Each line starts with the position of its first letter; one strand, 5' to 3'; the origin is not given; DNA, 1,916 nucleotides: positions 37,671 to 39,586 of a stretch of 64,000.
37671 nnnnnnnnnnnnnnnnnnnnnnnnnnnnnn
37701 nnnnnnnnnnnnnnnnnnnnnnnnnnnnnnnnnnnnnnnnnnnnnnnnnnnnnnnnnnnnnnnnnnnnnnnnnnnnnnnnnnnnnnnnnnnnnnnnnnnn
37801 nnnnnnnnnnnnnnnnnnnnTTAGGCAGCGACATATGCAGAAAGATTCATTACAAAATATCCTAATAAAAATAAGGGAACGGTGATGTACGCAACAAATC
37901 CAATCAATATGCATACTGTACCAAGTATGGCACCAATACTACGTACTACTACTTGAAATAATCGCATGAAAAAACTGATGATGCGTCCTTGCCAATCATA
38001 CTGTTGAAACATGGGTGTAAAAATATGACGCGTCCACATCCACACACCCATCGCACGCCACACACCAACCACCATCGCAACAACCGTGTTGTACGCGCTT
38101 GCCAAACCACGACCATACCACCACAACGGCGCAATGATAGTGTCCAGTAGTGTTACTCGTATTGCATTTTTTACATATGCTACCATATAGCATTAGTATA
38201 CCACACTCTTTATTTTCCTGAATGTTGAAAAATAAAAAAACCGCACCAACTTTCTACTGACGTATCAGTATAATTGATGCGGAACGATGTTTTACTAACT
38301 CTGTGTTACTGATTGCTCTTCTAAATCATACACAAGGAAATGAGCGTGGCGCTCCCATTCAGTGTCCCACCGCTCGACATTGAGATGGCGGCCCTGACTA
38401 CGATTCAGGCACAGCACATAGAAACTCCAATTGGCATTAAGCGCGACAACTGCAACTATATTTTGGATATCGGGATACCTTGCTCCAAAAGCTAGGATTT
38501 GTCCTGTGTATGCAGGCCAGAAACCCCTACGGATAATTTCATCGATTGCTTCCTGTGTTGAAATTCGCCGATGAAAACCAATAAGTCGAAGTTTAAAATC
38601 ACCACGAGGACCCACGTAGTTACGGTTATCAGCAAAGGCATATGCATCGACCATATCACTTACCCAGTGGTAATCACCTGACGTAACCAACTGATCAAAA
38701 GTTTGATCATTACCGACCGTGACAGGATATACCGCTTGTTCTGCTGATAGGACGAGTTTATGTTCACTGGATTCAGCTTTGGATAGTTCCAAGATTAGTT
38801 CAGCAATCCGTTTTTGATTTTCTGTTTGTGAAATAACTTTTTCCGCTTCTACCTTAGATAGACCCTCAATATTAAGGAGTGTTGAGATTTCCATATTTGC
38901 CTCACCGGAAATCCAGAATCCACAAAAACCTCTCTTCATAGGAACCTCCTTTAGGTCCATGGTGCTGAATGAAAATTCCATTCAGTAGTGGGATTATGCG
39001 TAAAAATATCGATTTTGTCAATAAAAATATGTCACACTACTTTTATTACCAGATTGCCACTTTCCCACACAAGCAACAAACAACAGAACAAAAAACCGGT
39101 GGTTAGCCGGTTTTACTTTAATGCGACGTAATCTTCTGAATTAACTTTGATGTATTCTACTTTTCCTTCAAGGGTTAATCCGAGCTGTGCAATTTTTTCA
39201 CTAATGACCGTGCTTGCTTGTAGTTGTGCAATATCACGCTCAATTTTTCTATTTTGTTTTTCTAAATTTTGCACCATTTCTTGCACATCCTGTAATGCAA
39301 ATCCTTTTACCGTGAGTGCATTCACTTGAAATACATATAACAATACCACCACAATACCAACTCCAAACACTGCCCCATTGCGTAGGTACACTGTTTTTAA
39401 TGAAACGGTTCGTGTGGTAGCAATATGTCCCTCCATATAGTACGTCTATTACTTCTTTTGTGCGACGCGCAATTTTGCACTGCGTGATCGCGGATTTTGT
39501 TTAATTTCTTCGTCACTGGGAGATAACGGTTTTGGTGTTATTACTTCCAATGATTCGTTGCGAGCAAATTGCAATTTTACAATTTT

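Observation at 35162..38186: Membrane-anchored double-ring Hsp100/Clp-type ATPase with a degenerate first nucleotide-binding domain, coupled to a small membrane protein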

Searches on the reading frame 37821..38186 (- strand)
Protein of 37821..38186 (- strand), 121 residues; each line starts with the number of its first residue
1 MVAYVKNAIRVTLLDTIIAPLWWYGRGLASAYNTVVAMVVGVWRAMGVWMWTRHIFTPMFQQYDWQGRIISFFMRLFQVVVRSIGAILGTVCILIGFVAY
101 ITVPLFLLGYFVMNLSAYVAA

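Call 3: search_protein_families(library=pfam, proteins=[window:37821-38186:-], max_evalue=0.01)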
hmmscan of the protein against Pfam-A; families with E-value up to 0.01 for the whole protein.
window:37821-38186:- (121 aa): 0 families

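Call 4: search_protein_families(library=ncbifam, proteins=[window:37821-38186:-], max_evalue=0.01)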
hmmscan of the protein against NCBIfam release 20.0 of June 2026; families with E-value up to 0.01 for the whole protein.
window:37821-38186:- (121 aa): 0 families

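Call 22: find_related_loci(query=A1, collection=genome_contigs, flank=7000)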
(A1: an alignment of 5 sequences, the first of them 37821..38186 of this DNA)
Query A1 (121 aa) in genome_contigs; peptide patterns used: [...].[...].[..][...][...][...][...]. (x = any residue, [..] = any of these).
316 stretches matched a pattern; 300 encode a relative of the query (tblastn E <= 1e-3); the best 80 are kept; 80 distinct loci.
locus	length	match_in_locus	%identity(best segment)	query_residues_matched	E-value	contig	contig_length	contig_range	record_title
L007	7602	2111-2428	44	5-106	9e-25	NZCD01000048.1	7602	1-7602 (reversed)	MAG: Parcubacteria group bacterium isolate ARS125 MHASMcontig_619095, whole genome shotgun sequence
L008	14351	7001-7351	38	5-121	1e-24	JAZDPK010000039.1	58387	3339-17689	MAG: Parcubacteria group bacterium isolate MEGAHIT-group-0.83 k141_12094687, whole genome shotgun sequence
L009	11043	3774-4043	47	15-104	1e-24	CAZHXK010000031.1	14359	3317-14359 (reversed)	MAG TPA_asm: uncultured Gammaproteobacteria bacterium isolate binchicken_co46_948 genome assembly, contig: NODE_7973_len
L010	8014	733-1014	43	12-105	1e-23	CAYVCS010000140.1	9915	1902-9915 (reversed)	MAG TPA_asm: uncultured Gammaproteobacteria bacterium isolate binchicken_co203_149 genome assembly, contig: k141_1817706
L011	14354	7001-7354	38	3-116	2e-23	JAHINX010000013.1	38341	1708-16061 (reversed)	MAG: Patescibacteria group bacterium isolate KR13_S3.mb.1 KR13_S3.mb.1_k141_119244, whole genome shotgun sequence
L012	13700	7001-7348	39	5-120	5e-23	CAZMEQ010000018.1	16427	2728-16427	MAG TPA_asm: uncultured Gammaproteobacteria bacterium isolate binchicken_co154_115 genome assembly, contig: NODE_6222_le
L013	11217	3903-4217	42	13-117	9e-23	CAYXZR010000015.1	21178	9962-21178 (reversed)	MAG TPA_asm: uncultured Gammaproteobacteria bacterium isolate SRP334346_co1_99 genome assembly, contig: NODE_2233_length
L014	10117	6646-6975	40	1-106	1e-22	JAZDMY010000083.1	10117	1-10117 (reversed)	MAG: bacterium isolate MEGAHIT-group-0.684 k141_5927955, whole genome shotgun sequence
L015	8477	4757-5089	41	5-115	5e-22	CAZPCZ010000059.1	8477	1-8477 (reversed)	MAG TPA_asm: uncultured Gammaproteobacteria bacterium isolate binchicken_co21_406 genome assembly, contig: NODE_7933_len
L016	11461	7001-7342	35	5-118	8e-22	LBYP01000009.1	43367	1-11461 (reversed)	MAG: Parcubacteria group bacterium GW2011_GWA2_40_23 UT91_C0009, whole genome shotgun sequence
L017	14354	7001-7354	36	2-119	2e-21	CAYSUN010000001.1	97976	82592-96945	MAG TPA_asm: uncultured Gammaproteobacteria bacterium isolate SRP178699_co2_536 genome assembly, contig: NODE_31_length_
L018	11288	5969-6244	40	15-106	8e-21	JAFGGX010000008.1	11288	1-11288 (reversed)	MAG: Candidatus Buchananbacteria bacterium isolate Zod_Metabat.1414 k87_2473089, whole genome shotgun sequence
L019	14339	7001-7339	38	6-118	7e-21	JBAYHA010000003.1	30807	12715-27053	MAG: Patescibacteria group bacterium isolate SO_2016_GW1_138 scaffold02676_OW334_2016, whole genome shotgun sequence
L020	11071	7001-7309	40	13-115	8e-21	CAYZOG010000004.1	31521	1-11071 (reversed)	MAG TPA_asm: uncultured Gammaproteobacteria bacterium isolate SRP167671_co2_270 genome assembly, contig: NODE_1891_lengt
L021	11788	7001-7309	41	5-107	7e-21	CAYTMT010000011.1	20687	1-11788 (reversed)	MAG TPA_asm: uncultured Gammaproteobacteria bacterium isolate SRP278252_co1_131 genome assembly, contig: NODE_4277_lengt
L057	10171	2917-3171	38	20-104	2e-18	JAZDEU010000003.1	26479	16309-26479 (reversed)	MAG: bacterium isolate MEGAHIT-group-0.164 k141_4286413, whole genome shotgun sequence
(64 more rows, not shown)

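Call 38: find_homologous_proteins(query=A1)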
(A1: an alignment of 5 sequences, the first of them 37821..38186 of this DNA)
Query A1 (5 sequences) (121 aa, profile of the alignment): 1379 proteins with E <= 0.001 among 3905 candidates; the best 120 are listed.
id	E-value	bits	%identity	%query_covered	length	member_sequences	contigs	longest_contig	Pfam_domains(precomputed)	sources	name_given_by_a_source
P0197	1.6e-46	175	45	82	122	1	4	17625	-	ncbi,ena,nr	ncbi:MAG: hypothetical protein CMI52_03620 [Parcubacteria group bacterium]|nr:hypothetical protein [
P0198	1.6e-44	169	97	100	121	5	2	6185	-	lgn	-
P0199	5.3e-44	167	50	90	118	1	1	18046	-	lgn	-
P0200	7.2e-41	157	76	100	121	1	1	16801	-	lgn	-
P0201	9.4e-41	157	39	70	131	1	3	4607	-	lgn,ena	-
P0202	2.7e-40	155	74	100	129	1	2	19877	-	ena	-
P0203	4.0e-40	155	39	70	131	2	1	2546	-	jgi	jgi:hypothetical protein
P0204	4.1e-39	151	79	100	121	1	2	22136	-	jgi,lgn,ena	-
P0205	3.8e-37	145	69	100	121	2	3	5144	-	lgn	-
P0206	1.1e-36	143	50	95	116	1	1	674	-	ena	-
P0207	7.1e-36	141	35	70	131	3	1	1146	-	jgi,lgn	-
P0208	1.3e-34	137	42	83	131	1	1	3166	-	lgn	-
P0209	2.6e-34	136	40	70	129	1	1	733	-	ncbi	-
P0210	3.9e-34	135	41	84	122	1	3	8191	-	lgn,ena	-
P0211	5.9e-34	135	34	39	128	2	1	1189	-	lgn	-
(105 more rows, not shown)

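Call 56: predict_structure(alignment_id=A4)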
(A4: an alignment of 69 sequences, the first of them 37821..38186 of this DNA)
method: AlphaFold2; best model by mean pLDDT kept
length: 121 residues; sequences in the alignment: 69
mean_pLDDT: 93.2   pTM: 0.71
mean pLDDT of the five models: 93.2, 92.0, 90.5, 89.6, 88.1
residues with pLDDT >= 90: 92; 70-90: 29; 50-70: 0; < 50: 0
segments of 3 or more residues with pLDDT < 50: none
pLDDT, mean of each block of 10 residues (from residue 1): 89 86 89 97 96 92 91 97 98 97 92 93 87
secondary structure, 60 per line:
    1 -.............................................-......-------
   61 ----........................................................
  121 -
elements in order: H2-46 H48-53 H65-120

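Call 60: fold_search(model_id=the predicted structure, library=pdb)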
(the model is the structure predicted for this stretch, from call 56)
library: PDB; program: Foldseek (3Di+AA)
matches with E <= 10: 112; with E <= 0.001: 0
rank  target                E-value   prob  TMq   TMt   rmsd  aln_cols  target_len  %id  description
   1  5ew5_A                1.1e+00  0.15  0.25  0.10   9.6       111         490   13  Crystal Structure of Colicin E9 In Complex with Its Immunity Protein Im9 (released 2016-07-20)
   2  4h63_V                2.7e+00  0.20  0.34  0.35   5.6        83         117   11  Structure of the Schizosaccharomyces pombe Mediator head module (released 2012-10-31)
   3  6ixg_A                3.0e+00  0.16  0.39  0.24  11.1       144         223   15  Crystal structure of native apo SH3BP5 (P41) (released 2019-03-20)
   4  9tg4_E                3.0e+00  0.14  0.25  0.10   8.0        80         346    9  Structure of the YbjP lipoprotein bound to the AcrABZ-TolC efflux pump (released 2026-04-08)
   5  6ikn_A                3.0e+00  0.10  0.28  0.13  12.8       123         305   10  Crystal structure of the GAS7 F-BAR domain (released 2019-10-16)
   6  6djl_E                3.2e+00  0.18  0.39  0.22   7.6       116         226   15  Crystal structure of the Rab11 GEF SH3BP5 bound to nucleotide free Rab11A (released 2018-09-26)
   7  9a2v_MODEL_1_A        3.2e+00  0.13  0.25  0.09   8.3        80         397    9  Model of E. coli AcrA by in-cell photo-crosslinking MS and deep learning (released 2023-02-24)
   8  6czq_B                3.2e+00  0.09  0.25  0.31  12.1        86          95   12  A V-to-F substitution in SK2 channels causes Ca2+ hypersensitivity and improves locomotion in a C. elegans ALS model (released 2018-08-01)
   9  1ujw_B                3.2e+00  0.09  0.25  0.26   9.4       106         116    9  Structure of the complex between BtuB and Colicin E3 Receptor binding domain (released 2003-11-25)
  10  2f1m_B                3.4e+00  0.14  0.25  0.14   8.4        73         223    7  Conformational flexibility in the multidrug efflux system protein AcrA (released 2006-03-21)
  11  7mu5_F                3.4e+00  0.07  0.20  0.22  18.4       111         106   14  Human DCTPP1 bound to Triptolide (released 2022-08-24)
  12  7nhn_0                3.8e+00  0.21  0.36  0.13   5.1        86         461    9  VgaL, an antibiotic resistance ABCF, in complex with 70S ribosome from Listeria monocytogenes (released 2021-05-05)
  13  8qbs                  3.8e+00  0.15  0.37  0.25  11.6       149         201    9  Cryo-EM structure of Vipp1-F197K/L200K helical filament with lattice 1 (Vipp1-F197K/L200K_L1) (released 2024-09-11)
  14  7mu5_A                3.8e+00  0.06  0.20  0.22  18.6       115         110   10  Human DCTPP1 bound to Triptolide (released 2022-08-24)
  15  9qwr_B                4.0e+00  0.18  0.40  0.30   6.2       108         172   13  MIC60 helical bundle dimer (released 2026-02-25)
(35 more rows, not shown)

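Call 69: search_protein_families(library=padloc, proteins=[window:37821-38186:-], max_evalue=0.01)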
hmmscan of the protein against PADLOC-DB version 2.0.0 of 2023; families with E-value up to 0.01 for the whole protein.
window:37821-38186:- (121 aa): 0 families

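Call 75: search_protein_families(library=pfam, alignment_id=A4, max_evalue=1)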
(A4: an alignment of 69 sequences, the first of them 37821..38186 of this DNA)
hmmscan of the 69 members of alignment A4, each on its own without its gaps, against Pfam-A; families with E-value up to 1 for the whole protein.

A. member 1, window:37821-38186:- (121 aa): 0 families

B. families by the number of members that match (of 69 scanned): 11 families
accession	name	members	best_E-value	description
PF16170.10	DUF4873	27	0.0028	Domain of unknown function (DUF4873)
PF11847.13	GT-C_AftD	2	0.076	Alpha-(1->3)-arabinofuranosyltransferase, N-terminal GT-C domain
PF02398.22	Corona_7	2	0.084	Coronavirus protein 7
PF05762.20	VWA_CoxE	2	0.2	VWA domain containing CoxE-like protein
PF11023.14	DUF2614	1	0.22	Zinc-ribbon containing domain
PF03134.24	TB2_DP1_HVA22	1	0.3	TB2/DP1, HVA22 family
PF00487.30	FA_desaturase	1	0.43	Fatty acid desaturase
PF03186.18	CobD_Cbib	1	0.52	CobD/Cbib protein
PF14654.11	Epiglycanin_C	1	0.61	Mucin, cleavage site, TM and cytoplasmic tail region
PF02364.21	Glucan_synthase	1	0.87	1,3-beta-glucan synthase component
PF16943.10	T4SS_CagC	1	0.91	Cag pathogenicity island, type IV secretory system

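Call 76: search_protein_families(library=pfam, proteins=[L014:7084-7746:+, L014:7874-8257:+, L014:8296-9153:+, L014:4577-6223:+, L057:3387-4082:+, L057:4116-5024:+, L057:5063-5401:+, L057:1119-2402:+], max_evalue=0.001)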
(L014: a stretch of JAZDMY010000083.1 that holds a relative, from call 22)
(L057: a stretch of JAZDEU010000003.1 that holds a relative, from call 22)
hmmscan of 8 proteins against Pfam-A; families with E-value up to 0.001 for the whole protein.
L014:7084-7746:+ (220 aa): 1 family
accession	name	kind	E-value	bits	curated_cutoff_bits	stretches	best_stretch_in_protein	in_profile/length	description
PF01300.24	Sua5_yciO_yrdC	-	4.8e-42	143.9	25.1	1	21-213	2-178/178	Telomere recombination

L014:7874-8257:+ (127 aa): 0 families

L014:8296-9153:+ (285 aa): 0 families

L014:4577-6223:+ (548 aa): 4 families
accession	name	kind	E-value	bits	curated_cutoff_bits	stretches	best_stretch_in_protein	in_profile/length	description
PF06418.20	CTP_synth_N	-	4.1e-95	318.6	26.1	1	2-265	1-265/265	CTP synthase N-terminus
PF00117.34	GATase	-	2.9e-38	131.9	22.8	1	305-539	4-189/190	Glutamine amidotransferase class-I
PF07722.19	Peptidase_C26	-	2.9e-07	30.9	20.5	1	370-522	99-219/219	Peptidase C26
PF01656.29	CbiA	-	0.00019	21.9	25.4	1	8-86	4-54/125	CobQ/CobB/MinD/ParA nucleotide binding domain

L057:3387-4082:+ (231 aa): 1 family
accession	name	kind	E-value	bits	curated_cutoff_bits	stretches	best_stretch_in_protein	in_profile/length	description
PF01300.24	Sua5_yciO_yrdC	-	1.8e-40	138.8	25.1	2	23-93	2-73/178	Telomere recombination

L057:4116-5024:+ (302 aa): 4 families
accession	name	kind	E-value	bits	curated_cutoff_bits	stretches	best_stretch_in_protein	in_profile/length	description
PF01202.28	SKI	-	7.9e-06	26.5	22.1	1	159-189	2-32/159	Shikimate kinase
PF13238.12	AAA_18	-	0.0001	23.2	29.4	1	152-185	1-26/128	AAA domain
PF13671.12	AAA_33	-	0.00023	21.9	27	1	152-195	2-45/143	AAA domain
PF13207.12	AAA_17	-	0.00087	20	27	0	156-194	2-37/136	AAA domain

L057:5063-5401:+ (112 aa): 1 family
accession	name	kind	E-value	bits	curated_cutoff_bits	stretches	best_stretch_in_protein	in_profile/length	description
PF08972.17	DUF1902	-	0.00076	20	22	1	58-87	16-45/74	Domain of unknown function (DUF1902)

L057:1119-2402:+ (427 aa): 6 families
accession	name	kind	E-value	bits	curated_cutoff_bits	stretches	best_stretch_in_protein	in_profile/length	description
PF03054.22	tRNA_Me_trans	-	3.6e-60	203.5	20.6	1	18-210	2-201/202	tRNA methyl transferase HUP domain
PF20259.3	tRNA_Me_trans_M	-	1.8e-20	72.7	27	1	241-302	2-65/66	tRNA methyl transferase PRC-barrel domain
PF20258.4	tRNA_Me_trans_C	-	1.3e-18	67.6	20.6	2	390-426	41-77/77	Aminomethyltransferase beta-barrel domain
PF02540.23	NAD_synthase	-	0.0001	22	21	1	13-80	15-85/242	NAD synthase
PF02568.20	ThiI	-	0.00026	21.1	20.5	1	18-66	5-55/197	Thiamine biosynthesis protein (ThiI)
PF00764.25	Arginosuc_synth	-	0.00093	19.7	27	0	18-85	1-70/162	Arginosuccinate synthase N-terminal HUP domain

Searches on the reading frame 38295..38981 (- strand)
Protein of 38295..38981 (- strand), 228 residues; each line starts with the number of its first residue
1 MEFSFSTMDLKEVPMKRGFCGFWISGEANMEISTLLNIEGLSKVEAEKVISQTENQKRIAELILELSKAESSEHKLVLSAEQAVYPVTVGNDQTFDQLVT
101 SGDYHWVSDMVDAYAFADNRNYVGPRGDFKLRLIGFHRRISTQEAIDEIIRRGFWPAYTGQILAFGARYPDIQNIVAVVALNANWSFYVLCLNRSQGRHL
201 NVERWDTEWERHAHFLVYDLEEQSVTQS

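Call 3: search_protein_families(library=pfam, proteins=[window:38295-38981:-], max_evalue=0.01)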
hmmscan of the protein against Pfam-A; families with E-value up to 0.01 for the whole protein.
window:38295-38981:- (228 aa): 0 families

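Call 4: search_protein_families(library=ncbifam, proteins=[window:38295-38981:-], max_evalue=0.01)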
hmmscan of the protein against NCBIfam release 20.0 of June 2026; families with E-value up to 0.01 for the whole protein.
window:38295-38981:- (228 aa): 0 families

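Call 69: search_protein_families(library=padloc, proteins=[window:38295-38981:-], max_evalue=0.01)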
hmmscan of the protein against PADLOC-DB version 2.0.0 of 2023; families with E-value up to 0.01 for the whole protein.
window:38295-38981:- (228 aa): 0 families

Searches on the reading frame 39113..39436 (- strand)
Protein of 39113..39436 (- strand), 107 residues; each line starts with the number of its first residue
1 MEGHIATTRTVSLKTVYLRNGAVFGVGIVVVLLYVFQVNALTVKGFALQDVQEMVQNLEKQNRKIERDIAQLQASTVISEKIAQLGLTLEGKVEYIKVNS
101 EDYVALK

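Call 3: search_protein_families(library=pfam, proteins=[window:39113-39436:-], max_evalue=0.01)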
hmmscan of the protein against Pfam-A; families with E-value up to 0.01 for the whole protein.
window:39113-39436:- (107 aa): 1 family
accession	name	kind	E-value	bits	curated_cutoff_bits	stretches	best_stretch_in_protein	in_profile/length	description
PF20531.3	DUF6746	-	0.0031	17.9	27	1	43-100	29-86/124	Family of unknown function (DUF6746)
